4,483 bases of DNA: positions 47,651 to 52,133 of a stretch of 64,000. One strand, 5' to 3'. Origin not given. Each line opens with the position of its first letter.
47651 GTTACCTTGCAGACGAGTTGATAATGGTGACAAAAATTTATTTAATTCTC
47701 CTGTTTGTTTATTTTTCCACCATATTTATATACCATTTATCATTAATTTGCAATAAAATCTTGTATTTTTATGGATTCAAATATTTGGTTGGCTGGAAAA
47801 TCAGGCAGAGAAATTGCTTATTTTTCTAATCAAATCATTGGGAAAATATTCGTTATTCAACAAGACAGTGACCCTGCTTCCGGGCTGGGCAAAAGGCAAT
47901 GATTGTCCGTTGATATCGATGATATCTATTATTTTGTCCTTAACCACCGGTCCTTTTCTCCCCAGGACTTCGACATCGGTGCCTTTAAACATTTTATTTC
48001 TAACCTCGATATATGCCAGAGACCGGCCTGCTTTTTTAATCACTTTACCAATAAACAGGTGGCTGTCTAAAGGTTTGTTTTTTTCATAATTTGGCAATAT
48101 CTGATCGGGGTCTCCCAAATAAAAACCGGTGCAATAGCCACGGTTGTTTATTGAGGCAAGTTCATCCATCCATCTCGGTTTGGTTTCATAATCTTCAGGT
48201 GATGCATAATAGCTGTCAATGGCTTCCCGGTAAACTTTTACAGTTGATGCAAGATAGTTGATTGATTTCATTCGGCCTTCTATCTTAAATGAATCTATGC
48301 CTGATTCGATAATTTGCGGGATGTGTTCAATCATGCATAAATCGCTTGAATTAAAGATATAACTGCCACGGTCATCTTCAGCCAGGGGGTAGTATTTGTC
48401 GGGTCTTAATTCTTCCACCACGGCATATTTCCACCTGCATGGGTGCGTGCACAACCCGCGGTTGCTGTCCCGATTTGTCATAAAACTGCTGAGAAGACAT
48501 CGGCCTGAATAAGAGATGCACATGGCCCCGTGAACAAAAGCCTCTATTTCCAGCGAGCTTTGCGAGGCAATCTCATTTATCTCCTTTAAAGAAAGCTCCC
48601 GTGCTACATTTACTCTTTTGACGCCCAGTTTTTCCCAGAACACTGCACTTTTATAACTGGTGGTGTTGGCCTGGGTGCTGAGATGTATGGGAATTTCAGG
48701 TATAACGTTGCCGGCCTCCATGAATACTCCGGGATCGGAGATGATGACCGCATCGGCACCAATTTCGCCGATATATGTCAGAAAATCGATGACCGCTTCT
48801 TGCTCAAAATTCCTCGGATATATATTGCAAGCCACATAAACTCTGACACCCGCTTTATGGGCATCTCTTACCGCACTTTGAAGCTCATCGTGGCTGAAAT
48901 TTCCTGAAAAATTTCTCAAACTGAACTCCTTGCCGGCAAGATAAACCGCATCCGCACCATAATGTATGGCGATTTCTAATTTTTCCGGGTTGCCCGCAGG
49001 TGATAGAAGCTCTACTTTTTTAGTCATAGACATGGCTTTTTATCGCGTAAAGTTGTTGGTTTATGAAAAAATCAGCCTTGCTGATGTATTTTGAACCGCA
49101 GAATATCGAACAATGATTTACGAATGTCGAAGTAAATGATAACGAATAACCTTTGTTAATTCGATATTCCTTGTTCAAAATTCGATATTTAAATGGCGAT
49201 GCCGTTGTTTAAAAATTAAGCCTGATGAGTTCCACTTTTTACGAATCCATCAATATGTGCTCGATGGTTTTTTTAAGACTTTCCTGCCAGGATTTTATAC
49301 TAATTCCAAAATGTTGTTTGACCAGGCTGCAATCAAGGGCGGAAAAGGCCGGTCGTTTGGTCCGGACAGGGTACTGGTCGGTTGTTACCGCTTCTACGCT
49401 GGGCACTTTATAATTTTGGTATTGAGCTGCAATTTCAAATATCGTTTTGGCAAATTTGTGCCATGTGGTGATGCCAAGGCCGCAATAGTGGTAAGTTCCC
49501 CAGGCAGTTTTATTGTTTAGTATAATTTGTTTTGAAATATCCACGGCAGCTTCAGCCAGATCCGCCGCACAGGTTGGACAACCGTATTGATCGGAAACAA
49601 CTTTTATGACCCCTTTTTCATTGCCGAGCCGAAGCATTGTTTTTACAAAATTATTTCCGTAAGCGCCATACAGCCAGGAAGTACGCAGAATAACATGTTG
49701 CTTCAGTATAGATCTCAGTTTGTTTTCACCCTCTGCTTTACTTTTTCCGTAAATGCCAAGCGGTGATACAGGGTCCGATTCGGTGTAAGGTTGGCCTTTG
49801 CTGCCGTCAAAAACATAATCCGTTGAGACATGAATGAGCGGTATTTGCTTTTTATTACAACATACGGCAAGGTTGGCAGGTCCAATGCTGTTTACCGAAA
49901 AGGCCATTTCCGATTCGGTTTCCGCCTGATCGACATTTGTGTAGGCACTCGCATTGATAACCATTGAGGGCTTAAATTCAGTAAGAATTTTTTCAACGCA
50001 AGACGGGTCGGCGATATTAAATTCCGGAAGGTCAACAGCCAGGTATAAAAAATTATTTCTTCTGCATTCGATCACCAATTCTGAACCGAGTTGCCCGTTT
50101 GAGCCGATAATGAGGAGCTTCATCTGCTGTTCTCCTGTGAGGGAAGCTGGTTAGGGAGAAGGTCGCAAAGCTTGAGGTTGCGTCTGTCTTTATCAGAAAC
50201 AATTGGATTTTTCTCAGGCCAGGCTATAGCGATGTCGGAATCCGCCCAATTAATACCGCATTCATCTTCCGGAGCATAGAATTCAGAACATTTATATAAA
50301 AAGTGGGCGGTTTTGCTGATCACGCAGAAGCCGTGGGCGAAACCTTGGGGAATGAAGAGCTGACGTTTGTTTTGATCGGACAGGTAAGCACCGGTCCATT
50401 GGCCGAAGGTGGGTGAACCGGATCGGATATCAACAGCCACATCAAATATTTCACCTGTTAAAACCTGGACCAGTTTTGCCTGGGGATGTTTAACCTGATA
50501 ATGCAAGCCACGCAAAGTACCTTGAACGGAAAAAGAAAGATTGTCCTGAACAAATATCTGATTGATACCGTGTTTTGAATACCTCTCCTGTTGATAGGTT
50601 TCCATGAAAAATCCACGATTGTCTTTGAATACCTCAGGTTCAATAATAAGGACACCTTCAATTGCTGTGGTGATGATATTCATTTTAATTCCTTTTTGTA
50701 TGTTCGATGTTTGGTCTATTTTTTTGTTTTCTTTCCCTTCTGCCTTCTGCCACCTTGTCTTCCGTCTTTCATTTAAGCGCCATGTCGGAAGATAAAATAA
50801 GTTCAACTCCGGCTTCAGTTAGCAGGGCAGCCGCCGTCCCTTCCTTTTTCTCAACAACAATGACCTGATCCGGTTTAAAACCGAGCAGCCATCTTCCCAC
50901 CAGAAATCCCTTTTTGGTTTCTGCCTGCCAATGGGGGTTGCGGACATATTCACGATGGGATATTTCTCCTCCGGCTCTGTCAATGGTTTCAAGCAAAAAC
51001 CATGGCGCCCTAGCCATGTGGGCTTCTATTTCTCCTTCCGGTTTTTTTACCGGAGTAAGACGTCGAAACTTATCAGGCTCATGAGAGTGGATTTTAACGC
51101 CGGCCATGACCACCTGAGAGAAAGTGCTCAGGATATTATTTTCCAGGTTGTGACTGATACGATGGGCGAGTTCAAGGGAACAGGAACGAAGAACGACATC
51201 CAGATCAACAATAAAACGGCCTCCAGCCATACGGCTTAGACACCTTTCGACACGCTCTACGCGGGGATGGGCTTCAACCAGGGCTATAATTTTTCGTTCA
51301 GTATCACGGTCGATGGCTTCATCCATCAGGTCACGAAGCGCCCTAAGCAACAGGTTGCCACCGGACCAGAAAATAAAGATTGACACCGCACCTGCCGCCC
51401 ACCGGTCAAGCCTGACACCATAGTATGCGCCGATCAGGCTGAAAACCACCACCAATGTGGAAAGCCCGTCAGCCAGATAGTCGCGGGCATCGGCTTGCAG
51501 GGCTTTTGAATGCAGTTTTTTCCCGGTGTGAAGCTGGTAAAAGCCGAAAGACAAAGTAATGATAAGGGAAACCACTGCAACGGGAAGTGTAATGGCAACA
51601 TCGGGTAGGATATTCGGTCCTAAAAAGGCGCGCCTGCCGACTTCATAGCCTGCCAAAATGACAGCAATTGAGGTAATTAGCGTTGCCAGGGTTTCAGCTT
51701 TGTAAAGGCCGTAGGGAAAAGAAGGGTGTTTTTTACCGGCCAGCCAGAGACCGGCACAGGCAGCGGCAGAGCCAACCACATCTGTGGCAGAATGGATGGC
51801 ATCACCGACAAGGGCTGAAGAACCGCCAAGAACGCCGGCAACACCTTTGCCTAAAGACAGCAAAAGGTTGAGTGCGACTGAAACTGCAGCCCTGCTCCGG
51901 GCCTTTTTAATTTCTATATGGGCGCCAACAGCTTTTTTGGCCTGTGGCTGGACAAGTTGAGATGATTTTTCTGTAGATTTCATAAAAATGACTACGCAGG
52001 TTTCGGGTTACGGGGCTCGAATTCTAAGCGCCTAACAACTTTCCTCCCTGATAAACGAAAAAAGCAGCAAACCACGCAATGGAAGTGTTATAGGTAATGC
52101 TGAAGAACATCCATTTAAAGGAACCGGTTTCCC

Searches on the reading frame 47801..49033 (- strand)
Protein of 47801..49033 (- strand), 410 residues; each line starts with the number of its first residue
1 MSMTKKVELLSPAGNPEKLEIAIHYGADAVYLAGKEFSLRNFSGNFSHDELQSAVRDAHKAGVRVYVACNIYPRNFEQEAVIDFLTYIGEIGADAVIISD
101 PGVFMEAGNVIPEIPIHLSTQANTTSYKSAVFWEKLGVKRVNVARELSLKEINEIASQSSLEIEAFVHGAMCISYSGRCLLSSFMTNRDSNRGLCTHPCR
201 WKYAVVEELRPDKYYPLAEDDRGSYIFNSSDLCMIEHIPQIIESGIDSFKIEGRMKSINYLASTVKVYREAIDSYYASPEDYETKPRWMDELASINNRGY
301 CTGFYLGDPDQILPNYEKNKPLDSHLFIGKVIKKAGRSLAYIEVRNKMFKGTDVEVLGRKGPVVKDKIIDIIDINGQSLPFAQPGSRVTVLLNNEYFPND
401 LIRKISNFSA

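Call 89: search_protein_families(library=pfam, proteins=[window:47801-49033:-], max_evalue=0.001)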
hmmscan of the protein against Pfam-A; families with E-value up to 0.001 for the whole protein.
window:47801-49033:- (410 aa): 2 families
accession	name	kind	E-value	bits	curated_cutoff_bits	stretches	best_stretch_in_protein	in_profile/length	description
PF01136.24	Peptidase_U32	-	4e-96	321.2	22.4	1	79-310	2-232/233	Peptidase family U32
PF16325.11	Peptidase_U32_C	-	1.3e-12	48.1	28.2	1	324-403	2-83/83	Peptidase family U32 C-terminal domain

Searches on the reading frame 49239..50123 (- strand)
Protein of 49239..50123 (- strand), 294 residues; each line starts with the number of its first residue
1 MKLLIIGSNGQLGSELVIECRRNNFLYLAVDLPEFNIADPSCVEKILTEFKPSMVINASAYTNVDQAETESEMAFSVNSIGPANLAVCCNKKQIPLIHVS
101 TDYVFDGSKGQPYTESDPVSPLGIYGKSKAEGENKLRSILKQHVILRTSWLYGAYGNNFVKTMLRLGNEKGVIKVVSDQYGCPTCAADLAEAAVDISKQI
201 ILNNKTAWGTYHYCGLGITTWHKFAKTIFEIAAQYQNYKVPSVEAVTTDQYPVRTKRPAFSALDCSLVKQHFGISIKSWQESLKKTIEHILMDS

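Call 89: search_protein_families(library=pfam, proteins=[window:49239-50123:-], max_evalue=0.001)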
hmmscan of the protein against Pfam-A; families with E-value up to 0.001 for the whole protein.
window:49239-50123:- (294 aa): 5 families
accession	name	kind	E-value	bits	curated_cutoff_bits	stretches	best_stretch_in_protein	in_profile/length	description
PF04321.23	RmlD_sub_bind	-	4.8e-103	344.6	27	1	1-290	1-285/287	RmlD substrate binding domain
PF01370.27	Epimerase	-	2.3e-19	70.2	20.9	1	4-164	2-186/240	NAD dependent epimerase/dehydratase family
PF16363.11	GDP_Man_Dehyd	-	1.8e-12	47.8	27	1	31-142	55-170/332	GDP-mannose 4,6 dehydratase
PF02719.21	Polysacc_synt_2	-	5.7e-07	29.4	20.2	1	36-104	62-131/293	Polysaccharide biosynthesis protein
PF07993.18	NAD_binding_4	-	0.00019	21.1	20.1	0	54-153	91-209/258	Male sterility protein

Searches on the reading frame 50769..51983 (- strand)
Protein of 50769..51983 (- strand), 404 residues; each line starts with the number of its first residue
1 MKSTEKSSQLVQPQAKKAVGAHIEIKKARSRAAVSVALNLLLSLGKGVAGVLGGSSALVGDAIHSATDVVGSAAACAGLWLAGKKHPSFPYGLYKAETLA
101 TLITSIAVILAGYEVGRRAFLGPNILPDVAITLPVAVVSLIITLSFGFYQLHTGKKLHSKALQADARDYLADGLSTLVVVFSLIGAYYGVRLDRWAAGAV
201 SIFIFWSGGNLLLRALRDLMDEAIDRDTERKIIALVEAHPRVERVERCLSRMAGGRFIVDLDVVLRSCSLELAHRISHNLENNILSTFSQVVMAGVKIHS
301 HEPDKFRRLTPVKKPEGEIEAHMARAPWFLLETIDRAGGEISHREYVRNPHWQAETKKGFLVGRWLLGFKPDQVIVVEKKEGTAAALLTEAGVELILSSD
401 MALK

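Call 89: search_protein_families(library=pfam, proteins=[window:50769-51983:-], max_evalue=0.001)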
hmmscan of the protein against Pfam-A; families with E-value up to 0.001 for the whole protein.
window:50769-51983:- (404 aa): 2 families
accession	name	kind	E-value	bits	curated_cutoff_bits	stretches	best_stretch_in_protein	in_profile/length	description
PF01545.26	Cation_efflux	-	3.2e-37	128.7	26.6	1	34-220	3-198/198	Cation efflux family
PF16916.11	ZT_dimer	-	1.4e-09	38.3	26.7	1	225-290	2-68/78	Dimerisation domain of Zinc Transporter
